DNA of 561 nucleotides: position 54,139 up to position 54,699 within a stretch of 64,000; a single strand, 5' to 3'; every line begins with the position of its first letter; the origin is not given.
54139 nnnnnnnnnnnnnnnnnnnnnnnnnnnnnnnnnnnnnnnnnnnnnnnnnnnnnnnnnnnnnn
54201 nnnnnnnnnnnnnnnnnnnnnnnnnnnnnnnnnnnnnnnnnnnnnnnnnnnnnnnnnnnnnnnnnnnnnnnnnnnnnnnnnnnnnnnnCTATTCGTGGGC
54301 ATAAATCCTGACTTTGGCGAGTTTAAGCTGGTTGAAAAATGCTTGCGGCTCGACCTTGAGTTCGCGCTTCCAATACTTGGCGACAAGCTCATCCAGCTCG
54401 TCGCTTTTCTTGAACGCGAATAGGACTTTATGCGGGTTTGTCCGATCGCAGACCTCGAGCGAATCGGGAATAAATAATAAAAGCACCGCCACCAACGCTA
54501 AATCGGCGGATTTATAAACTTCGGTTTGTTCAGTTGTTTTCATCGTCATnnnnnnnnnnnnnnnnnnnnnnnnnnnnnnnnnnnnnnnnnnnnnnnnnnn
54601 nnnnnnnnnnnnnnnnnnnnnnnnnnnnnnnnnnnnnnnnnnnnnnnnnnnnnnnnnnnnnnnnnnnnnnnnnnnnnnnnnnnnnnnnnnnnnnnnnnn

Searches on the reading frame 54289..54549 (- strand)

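Call 40: search_protein_families(library=phrogs, proteins=[window:54289-54549:-], max_evalue=0.001)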
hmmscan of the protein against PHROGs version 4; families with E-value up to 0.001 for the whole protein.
window:54289-54549:- (86 aa): 0 families

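Call 41: search_protein_families(library=pfam, proteins=[window:54289-54549:-])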
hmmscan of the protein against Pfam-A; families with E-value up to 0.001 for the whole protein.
window:54289-54549:- (86 aa): 1 family
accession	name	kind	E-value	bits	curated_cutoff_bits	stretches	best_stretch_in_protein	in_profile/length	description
PF18903.5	DUF5659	-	1.2e-06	28.7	23.6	1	12-83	4-74/75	Domain of unknown function (DUF5659)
